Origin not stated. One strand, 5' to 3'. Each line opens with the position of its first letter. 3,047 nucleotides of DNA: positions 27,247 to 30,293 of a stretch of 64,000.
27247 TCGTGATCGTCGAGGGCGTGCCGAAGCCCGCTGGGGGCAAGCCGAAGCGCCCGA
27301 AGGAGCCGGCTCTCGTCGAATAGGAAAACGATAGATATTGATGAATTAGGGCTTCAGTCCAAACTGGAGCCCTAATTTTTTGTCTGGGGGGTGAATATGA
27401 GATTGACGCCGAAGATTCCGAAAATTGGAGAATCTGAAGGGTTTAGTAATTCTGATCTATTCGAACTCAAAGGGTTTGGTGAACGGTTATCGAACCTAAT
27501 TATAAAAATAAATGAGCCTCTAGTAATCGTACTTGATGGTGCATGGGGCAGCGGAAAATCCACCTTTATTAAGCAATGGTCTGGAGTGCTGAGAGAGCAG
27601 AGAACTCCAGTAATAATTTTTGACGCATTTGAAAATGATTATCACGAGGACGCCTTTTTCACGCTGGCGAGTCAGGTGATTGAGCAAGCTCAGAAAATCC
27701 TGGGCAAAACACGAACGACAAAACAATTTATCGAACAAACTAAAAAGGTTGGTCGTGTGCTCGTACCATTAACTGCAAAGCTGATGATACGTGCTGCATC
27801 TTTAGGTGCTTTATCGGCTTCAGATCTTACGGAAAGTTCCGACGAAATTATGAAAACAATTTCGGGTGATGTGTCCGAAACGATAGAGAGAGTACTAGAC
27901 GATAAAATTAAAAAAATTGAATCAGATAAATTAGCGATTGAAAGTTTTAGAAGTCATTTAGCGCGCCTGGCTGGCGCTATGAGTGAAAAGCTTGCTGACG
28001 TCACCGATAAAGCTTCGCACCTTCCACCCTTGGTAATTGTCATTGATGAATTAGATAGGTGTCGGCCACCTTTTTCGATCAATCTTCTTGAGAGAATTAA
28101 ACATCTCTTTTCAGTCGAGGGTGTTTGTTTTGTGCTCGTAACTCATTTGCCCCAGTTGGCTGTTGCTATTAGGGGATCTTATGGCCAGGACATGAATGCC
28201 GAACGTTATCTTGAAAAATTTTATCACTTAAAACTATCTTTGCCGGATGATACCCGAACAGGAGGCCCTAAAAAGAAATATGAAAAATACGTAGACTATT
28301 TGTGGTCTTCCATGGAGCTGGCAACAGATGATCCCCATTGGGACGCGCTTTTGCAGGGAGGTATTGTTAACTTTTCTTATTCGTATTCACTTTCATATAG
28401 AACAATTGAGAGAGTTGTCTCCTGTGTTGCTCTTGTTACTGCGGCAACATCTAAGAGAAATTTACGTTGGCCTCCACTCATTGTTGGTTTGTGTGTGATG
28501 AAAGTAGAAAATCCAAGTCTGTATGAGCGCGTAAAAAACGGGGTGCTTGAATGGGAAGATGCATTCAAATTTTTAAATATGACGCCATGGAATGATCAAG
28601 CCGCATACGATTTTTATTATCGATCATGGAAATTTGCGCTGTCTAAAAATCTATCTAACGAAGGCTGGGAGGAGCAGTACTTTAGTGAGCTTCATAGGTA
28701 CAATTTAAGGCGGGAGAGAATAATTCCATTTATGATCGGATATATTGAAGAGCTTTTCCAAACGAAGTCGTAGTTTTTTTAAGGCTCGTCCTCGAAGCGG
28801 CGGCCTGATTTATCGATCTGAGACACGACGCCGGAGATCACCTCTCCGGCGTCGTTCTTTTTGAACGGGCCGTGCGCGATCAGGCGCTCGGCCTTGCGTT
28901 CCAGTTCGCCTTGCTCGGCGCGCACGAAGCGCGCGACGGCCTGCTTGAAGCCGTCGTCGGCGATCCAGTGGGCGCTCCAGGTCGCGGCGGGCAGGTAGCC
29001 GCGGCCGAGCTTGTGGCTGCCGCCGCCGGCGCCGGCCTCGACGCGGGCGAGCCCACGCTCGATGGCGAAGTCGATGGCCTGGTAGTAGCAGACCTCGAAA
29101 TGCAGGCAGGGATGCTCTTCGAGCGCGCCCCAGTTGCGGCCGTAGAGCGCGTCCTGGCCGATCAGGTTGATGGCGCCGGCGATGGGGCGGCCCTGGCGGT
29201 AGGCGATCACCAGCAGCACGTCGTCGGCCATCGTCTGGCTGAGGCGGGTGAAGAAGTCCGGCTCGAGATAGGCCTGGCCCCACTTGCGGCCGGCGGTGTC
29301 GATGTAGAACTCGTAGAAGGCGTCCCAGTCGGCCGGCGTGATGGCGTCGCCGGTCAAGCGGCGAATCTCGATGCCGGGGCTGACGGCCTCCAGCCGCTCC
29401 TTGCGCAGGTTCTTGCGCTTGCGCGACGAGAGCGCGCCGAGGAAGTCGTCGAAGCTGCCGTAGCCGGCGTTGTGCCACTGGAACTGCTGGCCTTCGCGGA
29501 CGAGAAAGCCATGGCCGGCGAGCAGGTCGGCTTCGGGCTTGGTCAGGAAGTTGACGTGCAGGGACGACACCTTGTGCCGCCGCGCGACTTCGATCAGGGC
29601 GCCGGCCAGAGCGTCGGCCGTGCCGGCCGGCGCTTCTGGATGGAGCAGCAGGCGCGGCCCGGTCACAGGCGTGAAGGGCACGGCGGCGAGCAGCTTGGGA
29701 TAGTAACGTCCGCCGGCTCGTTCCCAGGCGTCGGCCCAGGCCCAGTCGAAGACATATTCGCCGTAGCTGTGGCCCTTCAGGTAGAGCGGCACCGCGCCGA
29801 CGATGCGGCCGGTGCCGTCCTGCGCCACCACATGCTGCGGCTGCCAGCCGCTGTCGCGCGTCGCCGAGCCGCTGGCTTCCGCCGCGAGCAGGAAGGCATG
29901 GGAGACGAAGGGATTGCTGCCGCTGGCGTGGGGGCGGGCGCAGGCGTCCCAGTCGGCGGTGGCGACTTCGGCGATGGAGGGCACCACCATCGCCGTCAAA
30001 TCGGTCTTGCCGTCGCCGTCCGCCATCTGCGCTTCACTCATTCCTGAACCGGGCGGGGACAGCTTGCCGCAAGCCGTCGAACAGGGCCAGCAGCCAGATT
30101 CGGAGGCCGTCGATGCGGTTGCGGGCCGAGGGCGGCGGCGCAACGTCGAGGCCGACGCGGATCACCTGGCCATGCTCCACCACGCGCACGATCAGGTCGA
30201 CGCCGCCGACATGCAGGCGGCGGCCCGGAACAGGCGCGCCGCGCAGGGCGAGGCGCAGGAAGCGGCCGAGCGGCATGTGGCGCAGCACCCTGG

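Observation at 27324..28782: Sharply bounded AT-rich islet encoding a lone soluble KAP-family NTPase, inserted between clpA and a convergent DUF482 gene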

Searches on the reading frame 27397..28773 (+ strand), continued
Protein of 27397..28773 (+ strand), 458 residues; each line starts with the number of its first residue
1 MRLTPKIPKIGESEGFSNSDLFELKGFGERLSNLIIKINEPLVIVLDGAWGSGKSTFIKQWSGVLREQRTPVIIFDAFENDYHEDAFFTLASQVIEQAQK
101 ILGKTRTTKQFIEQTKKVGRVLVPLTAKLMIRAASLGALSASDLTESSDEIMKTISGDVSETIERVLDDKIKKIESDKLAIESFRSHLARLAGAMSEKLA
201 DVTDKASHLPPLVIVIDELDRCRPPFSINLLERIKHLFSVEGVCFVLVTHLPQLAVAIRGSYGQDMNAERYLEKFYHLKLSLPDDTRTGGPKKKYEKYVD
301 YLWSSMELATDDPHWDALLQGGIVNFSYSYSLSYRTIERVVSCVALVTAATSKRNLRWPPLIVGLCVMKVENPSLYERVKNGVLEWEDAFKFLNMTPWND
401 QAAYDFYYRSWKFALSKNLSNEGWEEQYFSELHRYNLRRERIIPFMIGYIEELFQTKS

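Call 45: fold_search(model_id=the predicted structure, library=pdb)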
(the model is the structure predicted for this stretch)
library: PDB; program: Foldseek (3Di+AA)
matches with E <= 10: 903; with E <= 0.001: 17
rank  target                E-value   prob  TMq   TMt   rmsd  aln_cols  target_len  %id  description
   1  8hr8_F                7.0e-06  1.00  0.40  0.25  13.1       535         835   12  Structure of heptameric RdrA ring (released 2023-02-01)
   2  8hr8_A                1.5e-05  1.00  0.37  0.24  13.0       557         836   13  Structure of heptameric RdrA ring (released 2023-02-01)
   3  8hra_C                2.5e-05  1.00  0.36  0.23  13.4       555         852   14  Structure of heptameric RdrA ring in RNA-loading state (released 2023-02-01)
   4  8hr8_H                2.9e-05  1.00  0.35  0.22  12.7       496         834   13  Structure of heptameric RdrA ring (released 2023-02-01)
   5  8hr8_C                3.5e-05  1.00  0.39  0.24  13.7       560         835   14  Structure of heptameric RdrA ring (released 2023-02-01)
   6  8hra_B                4.1e-05  1.00  0.38  0.25  13.9       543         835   14  Structure of heptameric RdrA ring in RNA-loading state (released 2023-02-01)
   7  8fnw_M                4.7e-05  1.00  0.40  0.26  13.5       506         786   13  Structure of RdrA-RdrB complex from Escherichia coli RADAR defense system (released 2023-02-01)
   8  8hr8_G                5.4e-05  1.00  0.37  0.24  12.5       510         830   14  Structure of heptameric RdrA ring (released 2023-02-01)
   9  1w5t_C                6.4e-05  1.00  0.36  0.41  19.1       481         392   12  Structure of the Aeropyrum Pernix ORC2 protein (ADPNP-ADP complexes) (released 2004-10-05)
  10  1w5s_B                1.1e-04  1.00  0.35  0.39  17.3       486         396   13  Structure of the Aeropyrum Pernix ORC2 protein (ADP form) (released 2004-10-05)
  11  8fnu_A                1.1e-04  1.00  0.35  0.23  13.0       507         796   12  Structure of RdrA from Streptococcus suis RADAR defense system (released 2023-02-01)
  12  8hrb_A                1.5e-04  1.00  0.39  0.24  13.2       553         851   14  Structure of tetradecameric RdrA ring in RNA-loading state (released 2023-02-01)
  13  8hr8_E                1.8e-04  1.00  0.37  0.23  13.6       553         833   13  Structure of heptameric RdrA ring (released 2023-02-01)
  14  1w5t_A                2.1e-04  1.00  0.34  0.38  14.8       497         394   11  Structure of the Aeropyrum Pernix ORC2 protein (ADPNP-ADP complexes) (released 2004-10-05)
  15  6pxl_D                2.4e-04  1.00  0.22  0.25  21.1       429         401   12  3.74 Angstroms resolution structure of HlsU with an axial-channel plug (released 2020-07-29)
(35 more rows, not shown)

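Call 64: search_protein_families(library=phrogs, proteins=[window:27397-28770:+], max_evalue=0.001)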
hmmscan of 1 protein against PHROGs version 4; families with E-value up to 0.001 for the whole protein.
window:27397-28770:+ (458 aa): 1 family
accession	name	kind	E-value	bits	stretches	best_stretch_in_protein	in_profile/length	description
phrog_8614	-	unknown function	3e-90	304.6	1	1-391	1-385/489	-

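Call 69: find_encoding_contigs(protein=P0003, flank=5000, max_places=1)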
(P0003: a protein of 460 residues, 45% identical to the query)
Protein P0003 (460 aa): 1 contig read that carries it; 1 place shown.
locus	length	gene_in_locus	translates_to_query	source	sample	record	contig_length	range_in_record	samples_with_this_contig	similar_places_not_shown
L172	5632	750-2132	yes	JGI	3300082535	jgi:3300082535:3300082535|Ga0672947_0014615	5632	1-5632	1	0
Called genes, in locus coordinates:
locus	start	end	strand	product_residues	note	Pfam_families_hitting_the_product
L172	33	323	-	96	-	-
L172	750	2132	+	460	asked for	PF07693:KAP_NTPase, PF13401:AAA_22 (faint)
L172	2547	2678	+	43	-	-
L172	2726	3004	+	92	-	-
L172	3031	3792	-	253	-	PF13643:DUF4145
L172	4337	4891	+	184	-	-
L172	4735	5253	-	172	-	-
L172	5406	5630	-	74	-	?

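Call 70: find_encoding_contigs(protein=P0011, flank=6000, max_places=1)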
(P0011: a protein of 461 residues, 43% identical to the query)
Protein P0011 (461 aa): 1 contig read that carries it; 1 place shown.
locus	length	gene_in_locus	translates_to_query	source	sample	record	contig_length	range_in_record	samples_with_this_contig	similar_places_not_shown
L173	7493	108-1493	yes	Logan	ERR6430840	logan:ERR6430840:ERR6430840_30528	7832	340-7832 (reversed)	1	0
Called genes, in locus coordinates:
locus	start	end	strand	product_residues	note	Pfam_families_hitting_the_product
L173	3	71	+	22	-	?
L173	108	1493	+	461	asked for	PF07693:KAP_NTPase, PF13191:AAA_16 (weak), PF13401:AAA_22 (faint), PF24883:NPHP3_N (faint)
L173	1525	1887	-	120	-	PF00355:Rieske, PF13806:Rieske_2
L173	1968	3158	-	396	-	PF07690:MFS_1, PF06609:TRI12 (weak), PF00083:Sugar_tr (weak)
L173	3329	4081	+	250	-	PF00106:adh_short, PF08659:KR (weak), PF13561:adh_short_C2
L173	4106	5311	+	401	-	PF06441:EHN, PF00561:Abhydrolase_1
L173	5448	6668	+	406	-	PF06441:EHN, PF00561:Abhydrolase_1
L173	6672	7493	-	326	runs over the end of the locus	PF07224:Chlorophyllase (faint), PF12740:PETase (faint), PF03403:PAF-AH_p_II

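Call 71: find_encoding_contigs(protein=P0071, flank=8000, max_places=1)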
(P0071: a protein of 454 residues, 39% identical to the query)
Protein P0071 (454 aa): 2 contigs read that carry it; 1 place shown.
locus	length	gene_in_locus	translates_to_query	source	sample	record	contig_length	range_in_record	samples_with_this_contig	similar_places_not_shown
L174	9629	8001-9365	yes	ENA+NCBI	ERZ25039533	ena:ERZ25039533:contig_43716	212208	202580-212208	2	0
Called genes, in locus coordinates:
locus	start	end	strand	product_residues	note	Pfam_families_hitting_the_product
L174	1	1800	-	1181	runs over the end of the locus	PF20703:nSTAND1, PF05729:NACHT (faint), PF13191:AAA_16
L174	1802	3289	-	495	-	PF01582:TIR (faint), PF13676:TIR_2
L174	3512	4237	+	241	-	PF00106:adh_short, PF08659:KR, PF13460:NAD_binding_10 (weak), PF13561:adh_short_C2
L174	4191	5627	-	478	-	PF00072:Response_reg (weak), PF00990:GGDEF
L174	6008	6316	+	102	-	PF24348:DUF7508 (weak)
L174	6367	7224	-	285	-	PF00484:Pro_CA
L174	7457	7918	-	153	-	PF15731:MqsA_antitoxin (weak)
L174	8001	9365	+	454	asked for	PF07693:KAP_NTPase, PF13191:AAA_16 (faint), PF13401:AAA_22 (faint)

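Call 73: search_protein_representatives(protein=window:27397-28770:+)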
Query: 458 residues. Proteins with E-value up to 0.001 (for the whole library): 11467; up to 1e-10: 7064; up to 1e-30: 1562. The best 150 are listed.
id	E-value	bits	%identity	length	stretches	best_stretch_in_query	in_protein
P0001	0.0e+00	1035.9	100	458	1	1-458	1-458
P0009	8.6e-114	397.2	46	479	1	1-437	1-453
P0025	3.2e-106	372.2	42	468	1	1-454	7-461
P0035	7.6e-103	361.1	44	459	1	1-438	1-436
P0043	3.4e-100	352.3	42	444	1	1-453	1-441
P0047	6.9e-100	351.3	38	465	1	2-455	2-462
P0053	7.1e-98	344.7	38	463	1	1-454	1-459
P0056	5.5e-97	341.8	44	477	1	1-395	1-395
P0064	5.2e-95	335.3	41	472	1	1-452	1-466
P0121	2.5e-94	333.0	40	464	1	1-452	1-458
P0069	5.4e-94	331.9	39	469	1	1-425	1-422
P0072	3.5e-93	329.2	43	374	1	1-375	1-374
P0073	3.5e-93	329.2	41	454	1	1-435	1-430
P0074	5.9e-93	328.5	38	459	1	5-455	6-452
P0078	9.0e-93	327.9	40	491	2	210-453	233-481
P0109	3.3e-87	309.6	38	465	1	1-434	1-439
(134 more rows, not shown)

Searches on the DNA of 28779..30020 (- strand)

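Call 61: search_rna_families(sources=[L015, L026, L027, L029, L034, L035, L058, L001, L002, L007], threshold=gathering)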
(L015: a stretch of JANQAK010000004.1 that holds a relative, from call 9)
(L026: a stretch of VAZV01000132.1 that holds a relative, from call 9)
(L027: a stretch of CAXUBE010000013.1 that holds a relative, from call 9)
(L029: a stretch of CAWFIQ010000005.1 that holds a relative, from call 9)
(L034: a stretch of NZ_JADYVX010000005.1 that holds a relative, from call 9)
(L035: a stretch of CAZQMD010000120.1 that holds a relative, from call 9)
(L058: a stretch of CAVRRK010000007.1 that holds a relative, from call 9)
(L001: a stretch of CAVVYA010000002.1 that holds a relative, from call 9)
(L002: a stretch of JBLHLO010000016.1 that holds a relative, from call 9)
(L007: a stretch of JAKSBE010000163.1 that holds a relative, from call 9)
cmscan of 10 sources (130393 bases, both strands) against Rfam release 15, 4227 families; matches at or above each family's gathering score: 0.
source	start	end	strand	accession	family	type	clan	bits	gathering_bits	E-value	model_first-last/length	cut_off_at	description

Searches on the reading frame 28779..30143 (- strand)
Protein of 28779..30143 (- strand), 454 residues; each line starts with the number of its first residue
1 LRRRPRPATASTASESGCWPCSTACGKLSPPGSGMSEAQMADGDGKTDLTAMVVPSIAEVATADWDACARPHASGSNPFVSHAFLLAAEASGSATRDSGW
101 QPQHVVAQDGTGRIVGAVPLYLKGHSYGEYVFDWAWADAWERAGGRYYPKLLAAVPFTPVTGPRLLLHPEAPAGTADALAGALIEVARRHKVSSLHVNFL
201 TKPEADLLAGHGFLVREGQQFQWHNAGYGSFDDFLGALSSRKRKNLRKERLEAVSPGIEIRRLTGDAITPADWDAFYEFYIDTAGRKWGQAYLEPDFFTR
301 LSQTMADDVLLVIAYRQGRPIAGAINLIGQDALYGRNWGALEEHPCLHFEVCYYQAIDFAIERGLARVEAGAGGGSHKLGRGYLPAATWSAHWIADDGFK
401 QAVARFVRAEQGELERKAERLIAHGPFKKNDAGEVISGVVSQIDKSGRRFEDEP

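Call 4: search_protein_families(library=pfam, proteins=[window:28779-30143:-], max_evalue=0.01)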
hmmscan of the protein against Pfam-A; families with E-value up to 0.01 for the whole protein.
window:28779-30143:- (454 aa): 2 families
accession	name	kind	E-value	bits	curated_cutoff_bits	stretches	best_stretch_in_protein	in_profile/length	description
PF04339.18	FemAB_like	-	2e-153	511.4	27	1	56-429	1-369/369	Peptidogalycan biosysnthesis/recognition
PF13480.13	Acetyltransf_6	-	6.1e-14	52.8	22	1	240-378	1-142/143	Acetyltransferase (GNAT) domain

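Call 6: search_protein_families(library=ncbifam, proteins=[window:28779-30143:-], max_evalue=0.01)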
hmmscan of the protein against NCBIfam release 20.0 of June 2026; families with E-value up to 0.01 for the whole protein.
window:28779-30143:- (454 aa): 0 families

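Call 9: find_related_loci(query=window:28779-30020:-, collection=genome_contigs, flank=6000)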
Query window:28779-30020:- (413 aa) in genome_contigs; peptide patterns used: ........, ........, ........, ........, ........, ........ (x = any residue, [..] = any of these).
599 stretches matched a pattern (row limit reached: there are more); 595 encode a relative of the query (tblastn E <= 1e-3); the best 80 are kept; 80 distinct loci.
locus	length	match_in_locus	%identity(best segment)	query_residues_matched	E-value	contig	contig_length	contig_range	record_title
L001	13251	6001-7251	65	3-413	2e-178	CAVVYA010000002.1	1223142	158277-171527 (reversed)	MAG: uncultured Alphaproteobacteria bacterium isolate MFD03066.bin.1.83 genome assembly, contig: contig_1145, whole geno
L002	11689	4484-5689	53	3-406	4e-142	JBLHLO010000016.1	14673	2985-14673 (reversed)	MAG: Alphaproteobacteria bacterium isolate 3300054698_101 Ga0535670_0007667, whole genome shotgun sequence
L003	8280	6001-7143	58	7-388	6e-142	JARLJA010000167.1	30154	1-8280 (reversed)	MAG: Xanthobacteraceae bacterium isolate MAG_BA17 MetaBAT2_Bin_17_sub_Anoxic_k141_2233758, whole genome shotgun sequence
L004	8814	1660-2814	55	8-389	8e-139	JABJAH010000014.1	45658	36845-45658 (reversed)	MAG: Rhodospirillaceae bacterium isolate SI073_bin184 k141_809356, whole genome shotgun sequence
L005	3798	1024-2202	55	2-393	1e-142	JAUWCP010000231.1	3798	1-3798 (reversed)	MAG: Hyphomicrobium sp. isolate CSMAG_2141 CSMAG_2141_k141_244878_length_3798_cov_9.3757, whole genome shotgun sequence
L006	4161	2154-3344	56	1-398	2e-141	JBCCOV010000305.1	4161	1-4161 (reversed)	MAG: Pseudomonadota bacterium isolate P01_D01_bin.112 k141_594511_length_4161_cov_20.0000, whole genome shotgun sequence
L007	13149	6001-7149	57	3-389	1e-137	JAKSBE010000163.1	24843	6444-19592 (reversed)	MAG: Kiloniellales bacterium isolate MAG.149 k141_3260140, whole genome shotgun sequence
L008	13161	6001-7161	55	5-388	2e-136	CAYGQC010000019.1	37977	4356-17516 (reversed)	MAG TPA_asm: uncultured Pseudomonadales bacterium isolate ERP117304_co3_258 genome assembly, contig: NODE_1611_length_37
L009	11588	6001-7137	56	12-390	1e-136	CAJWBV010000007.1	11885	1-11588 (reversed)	MAG TPA_asm: uncultured Rhodobiaceae bacterium isolate ERR599026_bin.21_MetaBAT_v2.12.1_MAG genome assembly, contig: NOD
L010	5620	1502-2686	54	8-389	1e-136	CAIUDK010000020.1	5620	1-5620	MAG: uncultured Rhizobiales bacterium isolate MJ-2014_bin-2472 genome assembly, contig: bin-2472:020/351, whole genome s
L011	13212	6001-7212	54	6-388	4e-136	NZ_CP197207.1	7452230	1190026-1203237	Bradyrhizobium sp. PUT101 chromosome, complete genome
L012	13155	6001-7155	56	7-391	6e-136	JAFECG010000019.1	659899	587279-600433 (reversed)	MAG: Proteobacteria bacterium isolate SZAS-18 LIN-368__19__length-659899, whole genome shotgun sequence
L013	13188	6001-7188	53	2-391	1e-135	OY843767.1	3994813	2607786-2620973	MAG: Pseudomonadales bacterium isolate b7de5728-8a04-444b-a201-01595008baed genome assembly, chromosome: 1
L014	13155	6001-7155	55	9-397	5e-135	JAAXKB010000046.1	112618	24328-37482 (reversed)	MAG: Gammaproteobacteria bacterium isolate SW42618_bin_3 NODE_26_length_112618_cov_20.728117, whole genome shotgun seque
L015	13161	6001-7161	54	5-393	5e-135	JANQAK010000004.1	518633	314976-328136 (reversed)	MAG: Afipia sp. isolate 46_gen_w_cov.30 c205, whole genome shotgun sequence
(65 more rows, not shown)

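Call 15: find_related_loci(query=window:28779-30020:-, collection=metagenome_contigs, flank=5000)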
Query window:28779-30020:- (413 aa) in metagenome_contigs; peptide patterns used: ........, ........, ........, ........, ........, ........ (x = any residue, [..] = any of these).
600 stretches matched a pattern (row limit reached: there are more); 599 encode a relative of the query (tblastn E <= 1e-3); the best 80 are kept; 80 distinct loci.
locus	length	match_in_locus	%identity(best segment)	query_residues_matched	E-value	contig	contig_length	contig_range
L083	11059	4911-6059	59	3-389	1e-141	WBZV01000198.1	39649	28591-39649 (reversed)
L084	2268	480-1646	57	2-389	8e-151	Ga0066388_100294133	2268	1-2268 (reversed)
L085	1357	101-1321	54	6-393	1e-151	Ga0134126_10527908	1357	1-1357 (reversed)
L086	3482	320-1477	58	5-388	9e-143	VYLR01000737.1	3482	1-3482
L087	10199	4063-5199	58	12-390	8e-138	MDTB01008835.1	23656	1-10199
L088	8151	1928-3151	54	6-393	5e-137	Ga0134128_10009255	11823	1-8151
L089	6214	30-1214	54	6-388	5e-136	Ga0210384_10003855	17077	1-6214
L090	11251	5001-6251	52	6-412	9e-136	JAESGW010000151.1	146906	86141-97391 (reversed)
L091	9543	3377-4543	55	8-390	1e-135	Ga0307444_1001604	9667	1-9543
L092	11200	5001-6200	53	6-390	2e-135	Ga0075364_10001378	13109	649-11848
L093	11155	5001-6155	56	9-397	2e-135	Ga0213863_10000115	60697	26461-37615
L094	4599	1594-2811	55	6-389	3e-137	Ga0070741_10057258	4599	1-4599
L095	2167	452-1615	56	8-388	5e-144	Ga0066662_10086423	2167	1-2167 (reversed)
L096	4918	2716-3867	57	12-389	2e-136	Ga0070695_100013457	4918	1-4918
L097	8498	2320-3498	52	2-388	6e-135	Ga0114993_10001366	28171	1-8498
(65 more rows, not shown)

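Call 65: search_protein_families(library=pfam, proteins=[L009:7153-7587:+, L001:7351-8661:+, L001:8704-9945:+, L002:5714-6634:-, L007:7393-8820:-], max_evalue=0.001)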
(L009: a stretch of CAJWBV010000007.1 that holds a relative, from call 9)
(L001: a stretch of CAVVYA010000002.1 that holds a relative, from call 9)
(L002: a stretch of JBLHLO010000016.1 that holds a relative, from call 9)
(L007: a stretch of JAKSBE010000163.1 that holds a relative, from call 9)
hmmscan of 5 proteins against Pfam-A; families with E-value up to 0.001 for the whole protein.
L009:7153-7587:+ (145 aa): 2 families
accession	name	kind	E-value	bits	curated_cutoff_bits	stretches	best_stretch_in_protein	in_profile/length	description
PF01230.28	HIT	-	1.6e-25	90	21.5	1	22-117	2-97/98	HIT domain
PF11969.13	DcpS_C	-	6.4e-13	49.6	24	1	14-114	2-101/114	Scavenger mRNA decapping enzyme C-term binding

L001:7351-8661:+ (436 aa): 1 family
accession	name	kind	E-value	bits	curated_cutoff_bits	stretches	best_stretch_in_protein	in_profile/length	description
PF02696.19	SelO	-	6.7e-121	404.7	22.8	1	11-318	9-311/466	Protein adenylyltransferase SelO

L001:8704-9945:+ (413 aa): 1 family
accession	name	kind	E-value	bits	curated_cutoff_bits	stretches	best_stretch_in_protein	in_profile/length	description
PF03401.19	TctC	-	0.00013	22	27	1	112-271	4-165/274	Tripartite tricarboxylate transporter family receptor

L002:5714-6634:- (307 aa): 2 families
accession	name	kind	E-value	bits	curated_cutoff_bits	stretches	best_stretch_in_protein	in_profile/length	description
PF09955.14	DUF2189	-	2.7e-39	134.6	26.2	1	116-242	1-126/126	Predicted integral membrane protein (DUF2189)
PF04143.19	Sulf_transp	-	1.2e-05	25.5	27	1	159-281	127-242/310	Sulphur transport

L007:7393-8820:- (476 aa): 1 family
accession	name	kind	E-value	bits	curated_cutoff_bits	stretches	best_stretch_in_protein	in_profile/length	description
PF02515.22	CoA_transf_3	-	1.4e-98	330.8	23.3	1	114-438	1-331/366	CoA-transferase family III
